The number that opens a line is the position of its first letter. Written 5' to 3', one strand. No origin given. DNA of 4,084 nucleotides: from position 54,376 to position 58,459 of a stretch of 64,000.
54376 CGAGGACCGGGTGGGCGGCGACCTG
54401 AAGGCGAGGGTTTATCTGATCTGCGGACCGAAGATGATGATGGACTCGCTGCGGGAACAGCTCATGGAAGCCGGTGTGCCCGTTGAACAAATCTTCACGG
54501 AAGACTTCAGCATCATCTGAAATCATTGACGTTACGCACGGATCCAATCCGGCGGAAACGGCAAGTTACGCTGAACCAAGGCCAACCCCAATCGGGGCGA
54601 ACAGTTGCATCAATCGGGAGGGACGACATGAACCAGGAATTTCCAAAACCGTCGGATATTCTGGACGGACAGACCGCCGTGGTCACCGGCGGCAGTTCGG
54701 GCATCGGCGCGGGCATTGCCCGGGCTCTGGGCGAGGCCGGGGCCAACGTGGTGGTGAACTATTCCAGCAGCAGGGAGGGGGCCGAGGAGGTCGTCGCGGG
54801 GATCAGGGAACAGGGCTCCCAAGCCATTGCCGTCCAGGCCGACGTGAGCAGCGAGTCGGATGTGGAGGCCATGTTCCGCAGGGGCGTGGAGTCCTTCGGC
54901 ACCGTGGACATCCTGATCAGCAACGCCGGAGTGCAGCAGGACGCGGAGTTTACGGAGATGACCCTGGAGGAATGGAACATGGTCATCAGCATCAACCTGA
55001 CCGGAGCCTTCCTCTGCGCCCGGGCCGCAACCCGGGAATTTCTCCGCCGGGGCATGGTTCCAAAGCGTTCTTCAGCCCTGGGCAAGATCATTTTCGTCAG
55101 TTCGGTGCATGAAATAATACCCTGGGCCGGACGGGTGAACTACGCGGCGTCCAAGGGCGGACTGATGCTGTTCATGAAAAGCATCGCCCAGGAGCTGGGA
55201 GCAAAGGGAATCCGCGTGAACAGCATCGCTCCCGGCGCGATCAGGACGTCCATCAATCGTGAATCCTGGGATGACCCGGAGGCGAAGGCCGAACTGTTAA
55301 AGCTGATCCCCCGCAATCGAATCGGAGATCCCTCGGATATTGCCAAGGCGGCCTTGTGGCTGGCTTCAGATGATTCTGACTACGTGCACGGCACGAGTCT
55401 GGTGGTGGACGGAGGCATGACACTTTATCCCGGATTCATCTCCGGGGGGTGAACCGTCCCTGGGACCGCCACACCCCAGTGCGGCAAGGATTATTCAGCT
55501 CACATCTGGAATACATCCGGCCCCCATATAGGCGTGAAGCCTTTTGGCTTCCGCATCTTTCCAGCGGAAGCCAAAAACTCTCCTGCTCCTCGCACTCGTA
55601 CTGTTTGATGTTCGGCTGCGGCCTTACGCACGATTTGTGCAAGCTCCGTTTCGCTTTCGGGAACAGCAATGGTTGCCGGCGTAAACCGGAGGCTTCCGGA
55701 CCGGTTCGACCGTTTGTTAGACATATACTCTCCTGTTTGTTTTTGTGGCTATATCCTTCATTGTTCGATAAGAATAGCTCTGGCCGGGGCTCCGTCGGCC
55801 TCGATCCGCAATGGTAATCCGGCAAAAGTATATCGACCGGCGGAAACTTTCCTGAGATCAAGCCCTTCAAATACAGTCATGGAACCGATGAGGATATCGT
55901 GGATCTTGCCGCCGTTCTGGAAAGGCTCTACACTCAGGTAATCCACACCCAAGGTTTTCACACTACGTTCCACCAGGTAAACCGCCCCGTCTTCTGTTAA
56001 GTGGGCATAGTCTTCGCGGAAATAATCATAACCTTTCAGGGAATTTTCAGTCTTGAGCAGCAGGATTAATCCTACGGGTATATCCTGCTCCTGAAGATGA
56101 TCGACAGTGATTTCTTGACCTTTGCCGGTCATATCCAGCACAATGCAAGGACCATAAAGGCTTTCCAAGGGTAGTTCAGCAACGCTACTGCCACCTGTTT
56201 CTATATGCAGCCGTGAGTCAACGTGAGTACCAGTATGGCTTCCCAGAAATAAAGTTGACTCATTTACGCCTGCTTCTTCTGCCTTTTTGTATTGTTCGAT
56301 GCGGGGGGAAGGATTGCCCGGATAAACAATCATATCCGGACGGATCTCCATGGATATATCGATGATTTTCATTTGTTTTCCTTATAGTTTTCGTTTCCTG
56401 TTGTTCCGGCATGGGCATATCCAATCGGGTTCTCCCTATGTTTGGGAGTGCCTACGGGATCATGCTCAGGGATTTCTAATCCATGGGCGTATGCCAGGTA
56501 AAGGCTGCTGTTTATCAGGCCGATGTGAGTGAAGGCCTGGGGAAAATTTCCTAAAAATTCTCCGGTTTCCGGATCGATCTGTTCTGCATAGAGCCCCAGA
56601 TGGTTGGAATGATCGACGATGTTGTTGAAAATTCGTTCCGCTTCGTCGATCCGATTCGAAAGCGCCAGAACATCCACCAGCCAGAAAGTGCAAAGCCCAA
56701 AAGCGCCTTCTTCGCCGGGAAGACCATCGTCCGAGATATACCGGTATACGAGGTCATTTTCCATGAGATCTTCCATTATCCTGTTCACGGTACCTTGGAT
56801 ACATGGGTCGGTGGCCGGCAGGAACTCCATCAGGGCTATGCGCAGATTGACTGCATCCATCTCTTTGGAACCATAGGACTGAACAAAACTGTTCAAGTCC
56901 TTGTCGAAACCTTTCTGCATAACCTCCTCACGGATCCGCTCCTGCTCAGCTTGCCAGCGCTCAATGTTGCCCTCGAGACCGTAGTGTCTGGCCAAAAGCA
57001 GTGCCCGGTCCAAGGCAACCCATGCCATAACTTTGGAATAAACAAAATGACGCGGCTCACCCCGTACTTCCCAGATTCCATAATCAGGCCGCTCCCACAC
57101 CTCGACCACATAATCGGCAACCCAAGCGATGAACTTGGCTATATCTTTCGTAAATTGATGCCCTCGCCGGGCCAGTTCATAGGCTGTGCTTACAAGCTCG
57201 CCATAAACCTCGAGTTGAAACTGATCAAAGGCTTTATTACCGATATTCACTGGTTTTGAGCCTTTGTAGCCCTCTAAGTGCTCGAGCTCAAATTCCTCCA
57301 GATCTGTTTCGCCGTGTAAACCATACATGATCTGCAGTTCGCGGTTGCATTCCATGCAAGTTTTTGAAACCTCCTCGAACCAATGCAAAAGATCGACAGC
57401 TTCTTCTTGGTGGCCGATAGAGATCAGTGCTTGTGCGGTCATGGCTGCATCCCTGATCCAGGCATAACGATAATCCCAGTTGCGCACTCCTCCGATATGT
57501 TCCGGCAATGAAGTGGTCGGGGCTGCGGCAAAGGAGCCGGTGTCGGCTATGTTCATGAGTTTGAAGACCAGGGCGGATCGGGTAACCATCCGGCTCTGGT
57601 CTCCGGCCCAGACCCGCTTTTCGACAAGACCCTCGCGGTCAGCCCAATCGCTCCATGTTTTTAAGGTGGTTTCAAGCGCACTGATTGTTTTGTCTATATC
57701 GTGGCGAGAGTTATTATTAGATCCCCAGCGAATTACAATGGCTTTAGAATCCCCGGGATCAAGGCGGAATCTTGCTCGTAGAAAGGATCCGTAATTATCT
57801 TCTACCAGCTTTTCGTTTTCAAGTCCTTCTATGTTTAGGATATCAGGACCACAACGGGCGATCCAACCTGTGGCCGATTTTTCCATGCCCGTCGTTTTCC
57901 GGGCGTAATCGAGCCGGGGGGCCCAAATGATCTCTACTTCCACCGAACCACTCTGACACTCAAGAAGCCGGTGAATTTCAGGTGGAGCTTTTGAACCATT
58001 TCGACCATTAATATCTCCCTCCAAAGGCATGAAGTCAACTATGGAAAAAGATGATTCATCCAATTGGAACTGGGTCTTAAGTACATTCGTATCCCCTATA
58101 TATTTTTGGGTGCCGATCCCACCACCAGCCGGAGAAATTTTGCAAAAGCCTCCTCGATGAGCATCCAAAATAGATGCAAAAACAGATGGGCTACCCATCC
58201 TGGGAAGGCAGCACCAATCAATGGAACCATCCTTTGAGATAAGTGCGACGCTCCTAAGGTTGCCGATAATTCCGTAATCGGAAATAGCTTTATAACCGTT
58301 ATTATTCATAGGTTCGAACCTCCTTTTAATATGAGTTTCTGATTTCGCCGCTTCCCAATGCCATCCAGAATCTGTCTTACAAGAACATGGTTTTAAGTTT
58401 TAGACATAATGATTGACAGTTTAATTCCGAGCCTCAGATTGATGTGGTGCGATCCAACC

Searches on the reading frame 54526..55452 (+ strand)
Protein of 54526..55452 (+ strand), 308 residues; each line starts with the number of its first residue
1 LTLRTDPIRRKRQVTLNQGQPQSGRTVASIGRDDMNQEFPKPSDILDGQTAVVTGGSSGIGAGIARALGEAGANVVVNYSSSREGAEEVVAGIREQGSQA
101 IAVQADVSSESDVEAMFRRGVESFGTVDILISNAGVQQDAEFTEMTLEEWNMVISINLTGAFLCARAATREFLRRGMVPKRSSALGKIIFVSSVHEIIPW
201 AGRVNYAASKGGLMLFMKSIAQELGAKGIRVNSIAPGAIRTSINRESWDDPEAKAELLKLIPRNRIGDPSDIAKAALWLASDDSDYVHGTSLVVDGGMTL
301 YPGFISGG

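Call 18: search_protein_families(library=pfam, proteins=[window:54526-55452:+], max_evalue=0.00001)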
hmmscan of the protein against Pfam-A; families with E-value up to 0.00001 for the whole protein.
window:54526-55452:+ (308 aa): 4 families
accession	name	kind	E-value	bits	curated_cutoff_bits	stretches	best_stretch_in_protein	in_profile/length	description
PF13561.12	adh_short_C2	-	6.6e-65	219.4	27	1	58-299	6-236/236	Enoyl-(Acyl carrier protein) reductase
PF00106.31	adh_short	-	1.2e-56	191.7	26.6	1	49-250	1-193/195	short chain dehydrogenase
PF08659.16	KR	-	6.2e-20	72.3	22.6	1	50-239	2-178/180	KR domain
PF23441.1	SDR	-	1.6e-07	31.4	27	1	48-300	7-257/258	SDR-like rossmann domain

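Call 81: search_protein_families(library=ncbifam, proteins=[window:54526-55452:+], max_evalue=0.00001)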
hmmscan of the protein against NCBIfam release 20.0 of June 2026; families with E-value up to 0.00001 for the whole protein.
window:54526-55452:+ (308 aa): 227 families (the best 25 are shown)
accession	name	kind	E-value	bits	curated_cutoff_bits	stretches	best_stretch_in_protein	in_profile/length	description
NF006493.1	PRK08936.1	subfamily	1.6e-88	296.4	420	1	46-307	5-259/261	glucose-1-dehydrogenase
NF005559.1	PRK07231.1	subfamily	1.5e-72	244.1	215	1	46-299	2-248/249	glucose 1-dehydrogenase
TIGR01830.1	3oxo_ACP_reduc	equivalog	5e-69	232.6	297.75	1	51-298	1-238/239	3-oxoacyl-[acyl-carrier-protein] reductase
NF009466.0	PRK12826.1-2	subfamily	1.8e-68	230.7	222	1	49-299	4-245/248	3-oxoacyl-ACP reductase FabG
NF004198.0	PRK05653.1-3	equivalog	4.6e-65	219.5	296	1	45-299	4-247/248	3-oxoacyl-ACP reductase FabG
NF009384.0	PRK12743.1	equivalog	2.3e-63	213.8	264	1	49-300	7-249/258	SDR family oxidoreductase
NF053807.1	RhamDHLra1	equivalog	6.3e-63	212.8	400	1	45-298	1-247/252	L-rhamnose 1-dehydrogenase Lra1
NF004197.0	PRK05653.1-1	equivalog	7.1e-62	209.3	332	1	45-299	4-247/249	3-oxoacyl-ACP reductase FabG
NF005681.0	PRK07478.1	subfamily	1.1e-58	198.6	267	1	45-299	3-250/254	SDR family oxidoreductase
NF006070.0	PRK08213.1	subfamily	1.4e-58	198.4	279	1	46-300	10-258/259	gluconate 5-dehydrogenase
NF004791.0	PRK06138.1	equivalog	2.5e-58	197.4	312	1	46-299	3-250/252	SDR family oxidoreductase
NF052558.1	MBtsdlDhBudC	equivalog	2e-57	194.7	270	1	47-299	2-242/250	meso-2,3-butanediol dehydrogenase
NF004199.0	PRK05653.1-4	equivalog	2.9e-57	194.1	301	1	47-299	4-246/247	3-oxoacyl-ACP reductase FabG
NF009468.0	PRK12826.1-4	equivalog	3.9e-57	193.9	318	1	46-300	5-249/256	SDR family oxidoreductase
NF004200.0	PRK05653.1-5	equivalog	5.6e-57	193.1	273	1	49-298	3-241/242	3-oxoacyl-ACP reductase FabG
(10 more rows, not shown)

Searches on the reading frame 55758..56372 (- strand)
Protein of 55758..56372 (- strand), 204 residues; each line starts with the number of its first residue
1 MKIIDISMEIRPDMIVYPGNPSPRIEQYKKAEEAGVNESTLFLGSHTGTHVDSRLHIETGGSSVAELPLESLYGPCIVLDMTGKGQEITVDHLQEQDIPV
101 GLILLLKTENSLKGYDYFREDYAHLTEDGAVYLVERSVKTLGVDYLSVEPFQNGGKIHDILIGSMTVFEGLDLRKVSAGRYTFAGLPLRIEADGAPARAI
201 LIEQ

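Call 18: search_protein_families(library=pfam, proteins=[window:55758-56372:-], max_evalue=0.00001)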
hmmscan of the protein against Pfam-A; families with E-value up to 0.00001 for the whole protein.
window:55758-56372:- (204 aa): 1 family
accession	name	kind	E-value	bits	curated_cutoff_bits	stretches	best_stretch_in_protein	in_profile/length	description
PF04199.19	Cyclase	-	1e-24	87.8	23.1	1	4-149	1-141/142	Putative cyclase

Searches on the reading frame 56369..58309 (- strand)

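Call 18: search_protein_families(library=pfam, proteins=[window:56369-58309:-], max_evalue=0.00001)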
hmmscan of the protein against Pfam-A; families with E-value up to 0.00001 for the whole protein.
window:56369-58309:- (646 aa): 2 families
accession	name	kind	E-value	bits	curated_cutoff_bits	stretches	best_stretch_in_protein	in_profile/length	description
PF00723.27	Glyco_hydro_15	-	2.2e-73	248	22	1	241-601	6-425/427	Glycosyl hydrolases family 15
PF19291.4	TREH_N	-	1e-16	61.3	23.1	1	9-201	15-194/211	Trehalase-like, N-terminal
